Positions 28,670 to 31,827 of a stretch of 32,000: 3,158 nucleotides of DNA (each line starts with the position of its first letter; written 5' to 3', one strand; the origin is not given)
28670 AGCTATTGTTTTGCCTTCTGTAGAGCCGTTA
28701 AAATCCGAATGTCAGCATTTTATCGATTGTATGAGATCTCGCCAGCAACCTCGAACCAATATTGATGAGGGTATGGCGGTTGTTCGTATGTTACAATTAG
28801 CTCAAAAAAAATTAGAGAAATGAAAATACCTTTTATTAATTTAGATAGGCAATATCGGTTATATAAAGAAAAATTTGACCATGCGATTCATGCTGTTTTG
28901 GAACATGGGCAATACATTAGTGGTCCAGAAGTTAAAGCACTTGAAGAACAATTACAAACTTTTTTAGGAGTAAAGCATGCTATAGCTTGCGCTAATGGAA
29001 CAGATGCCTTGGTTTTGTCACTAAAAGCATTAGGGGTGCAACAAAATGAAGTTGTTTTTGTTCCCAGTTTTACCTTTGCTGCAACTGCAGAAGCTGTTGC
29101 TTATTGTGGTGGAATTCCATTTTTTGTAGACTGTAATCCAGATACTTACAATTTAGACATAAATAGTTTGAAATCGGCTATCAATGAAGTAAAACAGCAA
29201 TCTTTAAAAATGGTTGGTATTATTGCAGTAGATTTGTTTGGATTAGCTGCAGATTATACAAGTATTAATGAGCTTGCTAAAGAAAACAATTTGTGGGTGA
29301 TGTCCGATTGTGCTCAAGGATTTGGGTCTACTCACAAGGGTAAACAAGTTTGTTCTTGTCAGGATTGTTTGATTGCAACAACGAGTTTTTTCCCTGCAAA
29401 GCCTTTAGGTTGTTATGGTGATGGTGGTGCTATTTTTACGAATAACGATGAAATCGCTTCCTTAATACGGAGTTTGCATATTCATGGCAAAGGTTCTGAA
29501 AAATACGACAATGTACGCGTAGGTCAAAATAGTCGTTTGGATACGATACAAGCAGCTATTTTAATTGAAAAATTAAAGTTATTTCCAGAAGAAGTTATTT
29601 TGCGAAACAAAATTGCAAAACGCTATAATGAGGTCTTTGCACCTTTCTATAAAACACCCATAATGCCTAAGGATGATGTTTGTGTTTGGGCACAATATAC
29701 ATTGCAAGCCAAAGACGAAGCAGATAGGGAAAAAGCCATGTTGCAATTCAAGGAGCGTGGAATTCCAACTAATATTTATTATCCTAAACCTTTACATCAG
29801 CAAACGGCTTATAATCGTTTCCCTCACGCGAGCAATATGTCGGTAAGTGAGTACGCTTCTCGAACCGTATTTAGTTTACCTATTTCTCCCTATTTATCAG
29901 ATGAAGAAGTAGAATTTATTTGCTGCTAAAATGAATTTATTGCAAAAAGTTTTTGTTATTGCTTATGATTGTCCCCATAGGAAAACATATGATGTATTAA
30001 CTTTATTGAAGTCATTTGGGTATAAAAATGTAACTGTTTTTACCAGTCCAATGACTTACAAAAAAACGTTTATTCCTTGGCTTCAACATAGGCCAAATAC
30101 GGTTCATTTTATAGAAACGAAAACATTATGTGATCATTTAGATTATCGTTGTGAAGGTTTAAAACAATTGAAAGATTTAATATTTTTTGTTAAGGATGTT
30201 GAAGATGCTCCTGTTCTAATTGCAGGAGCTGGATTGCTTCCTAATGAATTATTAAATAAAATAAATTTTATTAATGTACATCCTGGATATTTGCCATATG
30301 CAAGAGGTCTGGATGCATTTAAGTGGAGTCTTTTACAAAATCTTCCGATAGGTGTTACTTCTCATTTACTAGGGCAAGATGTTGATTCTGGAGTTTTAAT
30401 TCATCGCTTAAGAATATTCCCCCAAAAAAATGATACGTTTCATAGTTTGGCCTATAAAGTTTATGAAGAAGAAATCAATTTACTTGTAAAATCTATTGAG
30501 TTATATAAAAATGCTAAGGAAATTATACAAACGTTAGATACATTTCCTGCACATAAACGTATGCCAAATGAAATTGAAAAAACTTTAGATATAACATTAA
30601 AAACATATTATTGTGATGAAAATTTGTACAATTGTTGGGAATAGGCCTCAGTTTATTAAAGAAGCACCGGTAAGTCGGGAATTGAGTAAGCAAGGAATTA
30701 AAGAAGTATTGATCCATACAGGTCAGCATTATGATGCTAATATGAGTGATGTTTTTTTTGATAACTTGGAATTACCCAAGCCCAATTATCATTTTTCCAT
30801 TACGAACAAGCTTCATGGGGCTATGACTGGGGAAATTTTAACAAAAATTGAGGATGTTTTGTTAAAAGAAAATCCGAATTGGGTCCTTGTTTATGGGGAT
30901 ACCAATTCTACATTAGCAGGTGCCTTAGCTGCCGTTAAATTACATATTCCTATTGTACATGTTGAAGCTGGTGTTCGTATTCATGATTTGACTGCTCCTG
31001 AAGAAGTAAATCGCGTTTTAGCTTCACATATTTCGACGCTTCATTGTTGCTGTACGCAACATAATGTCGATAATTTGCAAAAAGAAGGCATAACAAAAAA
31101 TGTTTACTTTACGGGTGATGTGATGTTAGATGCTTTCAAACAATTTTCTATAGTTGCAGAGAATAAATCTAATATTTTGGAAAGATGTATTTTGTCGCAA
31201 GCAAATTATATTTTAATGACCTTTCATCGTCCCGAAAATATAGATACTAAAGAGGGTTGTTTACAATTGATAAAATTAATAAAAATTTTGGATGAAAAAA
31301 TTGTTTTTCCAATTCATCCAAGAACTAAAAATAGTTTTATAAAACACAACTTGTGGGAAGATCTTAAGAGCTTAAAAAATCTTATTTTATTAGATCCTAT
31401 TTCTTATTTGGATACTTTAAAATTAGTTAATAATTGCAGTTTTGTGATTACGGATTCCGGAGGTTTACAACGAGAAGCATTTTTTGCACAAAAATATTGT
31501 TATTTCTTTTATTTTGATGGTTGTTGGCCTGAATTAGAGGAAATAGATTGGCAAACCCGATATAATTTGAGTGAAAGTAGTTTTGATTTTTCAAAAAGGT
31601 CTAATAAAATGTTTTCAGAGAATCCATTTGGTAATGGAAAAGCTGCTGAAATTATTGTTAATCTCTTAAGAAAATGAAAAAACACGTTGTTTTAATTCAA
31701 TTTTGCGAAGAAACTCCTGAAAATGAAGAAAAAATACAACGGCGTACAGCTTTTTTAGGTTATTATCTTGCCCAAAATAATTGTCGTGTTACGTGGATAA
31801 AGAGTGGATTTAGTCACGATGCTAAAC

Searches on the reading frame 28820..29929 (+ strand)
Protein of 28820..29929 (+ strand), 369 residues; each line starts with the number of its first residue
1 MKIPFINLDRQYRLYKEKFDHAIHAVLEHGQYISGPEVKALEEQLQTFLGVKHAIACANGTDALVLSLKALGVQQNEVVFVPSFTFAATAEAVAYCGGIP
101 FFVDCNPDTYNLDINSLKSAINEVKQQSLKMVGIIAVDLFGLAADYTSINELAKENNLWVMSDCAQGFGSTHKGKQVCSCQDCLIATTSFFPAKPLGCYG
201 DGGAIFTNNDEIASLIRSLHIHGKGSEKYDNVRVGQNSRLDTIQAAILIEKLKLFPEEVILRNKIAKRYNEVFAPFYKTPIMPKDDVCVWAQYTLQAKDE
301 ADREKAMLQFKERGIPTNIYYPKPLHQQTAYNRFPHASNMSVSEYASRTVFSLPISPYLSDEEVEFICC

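Call 10: search_protein_families(library=pfam, proteins=[window:28820-29929:+], max_evalue=0.001)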
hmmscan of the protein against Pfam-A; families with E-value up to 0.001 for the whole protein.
window:28820-29929:+ (369 aa): 3 families
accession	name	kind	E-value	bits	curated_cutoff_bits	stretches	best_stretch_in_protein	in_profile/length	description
PF01041.23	DegT_DnrJ_EryC1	-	1.3e-97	327.7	19.8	1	16-368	4-356/360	DegT/DnrJ/EryC1/StrS aminotransferase family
PF00155.27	Aminotran_1_2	-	5.8e-13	49.2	19.7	1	33-220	39-245/361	Aminotransferase class I and II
PF01212.27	Beta_elim_lyase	-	1.2e-07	31.8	27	1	22-166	18-171/288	Beta-eliminating lyase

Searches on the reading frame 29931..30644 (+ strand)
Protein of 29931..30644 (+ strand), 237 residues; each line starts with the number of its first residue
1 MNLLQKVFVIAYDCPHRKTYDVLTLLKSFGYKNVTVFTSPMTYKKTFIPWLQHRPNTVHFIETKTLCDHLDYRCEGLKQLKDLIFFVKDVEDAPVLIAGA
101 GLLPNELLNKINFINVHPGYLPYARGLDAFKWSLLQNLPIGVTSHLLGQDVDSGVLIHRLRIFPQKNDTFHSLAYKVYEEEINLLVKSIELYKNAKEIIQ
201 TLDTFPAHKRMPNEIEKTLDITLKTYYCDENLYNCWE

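Call 10: search_protein_families(library=pfam, proteins=[window:29931-30644:+], max_evalue=0.001)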
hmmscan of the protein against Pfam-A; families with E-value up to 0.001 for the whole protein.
window:29931-30644:+ (237 aa): 1 family
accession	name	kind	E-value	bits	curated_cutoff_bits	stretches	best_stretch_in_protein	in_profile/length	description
PF00551.24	Formyl_trans_N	-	9.3e-09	35.7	26.1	1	100-188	89-180/181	Formyl transferase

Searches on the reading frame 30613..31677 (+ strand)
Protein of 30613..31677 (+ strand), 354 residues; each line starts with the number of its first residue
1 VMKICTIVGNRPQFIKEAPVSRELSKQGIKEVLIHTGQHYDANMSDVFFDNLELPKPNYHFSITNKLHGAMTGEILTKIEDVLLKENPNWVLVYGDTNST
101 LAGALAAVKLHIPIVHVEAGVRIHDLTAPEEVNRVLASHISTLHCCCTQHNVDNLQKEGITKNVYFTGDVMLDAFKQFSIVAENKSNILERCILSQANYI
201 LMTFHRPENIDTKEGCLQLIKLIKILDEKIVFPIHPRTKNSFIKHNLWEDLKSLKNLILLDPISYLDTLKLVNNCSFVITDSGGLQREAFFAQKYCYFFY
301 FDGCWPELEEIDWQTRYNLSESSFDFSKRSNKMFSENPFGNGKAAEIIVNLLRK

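Call 10: search_protein_families(library=pfam, proteins=[window:30613-31677:+], max_evalue=0.001)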
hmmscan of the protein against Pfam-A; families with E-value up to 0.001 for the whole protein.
window:30613-31677:+ (354 aa): 1 family
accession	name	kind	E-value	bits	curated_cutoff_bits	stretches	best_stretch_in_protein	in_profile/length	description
PF02350.25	Epimerase_2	-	7.4e-87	291.9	30.6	1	24-352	3-346/347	UDP-N-acetylglucosamine 2-epimerase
